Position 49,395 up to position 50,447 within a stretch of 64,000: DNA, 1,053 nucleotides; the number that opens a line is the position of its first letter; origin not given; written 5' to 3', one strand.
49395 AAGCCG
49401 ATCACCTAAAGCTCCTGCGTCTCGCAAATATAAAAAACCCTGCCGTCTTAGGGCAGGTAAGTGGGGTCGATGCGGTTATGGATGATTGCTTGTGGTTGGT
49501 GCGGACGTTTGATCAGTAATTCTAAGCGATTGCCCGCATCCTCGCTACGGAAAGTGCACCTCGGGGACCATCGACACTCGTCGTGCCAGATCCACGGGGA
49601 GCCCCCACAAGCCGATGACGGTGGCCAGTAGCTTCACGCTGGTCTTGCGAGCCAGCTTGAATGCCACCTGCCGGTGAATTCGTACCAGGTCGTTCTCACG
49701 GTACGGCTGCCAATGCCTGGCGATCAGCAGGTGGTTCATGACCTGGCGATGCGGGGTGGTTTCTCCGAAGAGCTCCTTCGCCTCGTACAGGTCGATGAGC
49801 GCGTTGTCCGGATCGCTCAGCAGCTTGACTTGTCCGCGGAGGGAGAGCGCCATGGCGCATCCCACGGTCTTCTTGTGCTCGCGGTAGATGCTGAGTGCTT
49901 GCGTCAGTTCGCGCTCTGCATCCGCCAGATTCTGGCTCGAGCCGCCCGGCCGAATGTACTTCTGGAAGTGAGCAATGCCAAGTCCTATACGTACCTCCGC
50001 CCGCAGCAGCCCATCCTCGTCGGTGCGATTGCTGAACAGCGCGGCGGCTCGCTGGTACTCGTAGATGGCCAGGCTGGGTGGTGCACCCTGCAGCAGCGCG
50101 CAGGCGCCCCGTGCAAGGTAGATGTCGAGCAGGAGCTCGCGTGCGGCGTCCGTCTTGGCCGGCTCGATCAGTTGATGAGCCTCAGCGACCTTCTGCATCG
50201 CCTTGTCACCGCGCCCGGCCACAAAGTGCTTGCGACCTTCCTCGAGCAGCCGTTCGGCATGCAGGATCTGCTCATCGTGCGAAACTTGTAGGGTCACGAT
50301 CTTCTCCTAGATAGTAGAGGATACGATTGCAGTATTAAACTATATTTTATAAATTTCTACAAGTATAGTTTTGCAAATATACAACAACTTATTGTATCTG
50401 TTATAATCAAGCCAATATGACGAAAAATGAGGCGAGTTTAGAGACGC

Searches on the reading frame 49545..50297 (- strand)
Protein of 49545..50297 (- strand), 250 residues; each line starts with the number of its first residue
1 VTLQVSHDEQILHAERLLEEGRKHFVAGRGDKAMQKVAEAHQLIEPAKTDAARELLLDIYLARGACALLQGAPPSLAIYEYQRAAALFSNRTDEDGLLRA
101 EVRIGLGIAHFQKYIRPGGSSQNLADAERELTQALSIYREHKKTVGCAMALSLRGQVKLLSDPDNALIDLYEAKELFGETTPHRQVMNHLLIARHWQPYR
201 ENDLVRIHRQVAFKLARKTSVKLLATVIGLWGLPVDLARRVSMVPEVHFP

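Call 56: search_protein_families(library=pfam, max_evalue=0.1, proteins=[window:49545-50297:-])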
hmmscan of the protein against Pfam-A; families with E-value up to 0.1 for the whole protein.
window:49545-50297:- (250 aa): 1 family
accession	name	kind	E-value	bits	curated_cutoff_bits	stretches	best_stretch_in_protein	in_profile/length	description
PF13424.12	TPR_12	-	0.0011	19.6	30.1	0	122-176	17-74/77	Tetratricopeptide repeat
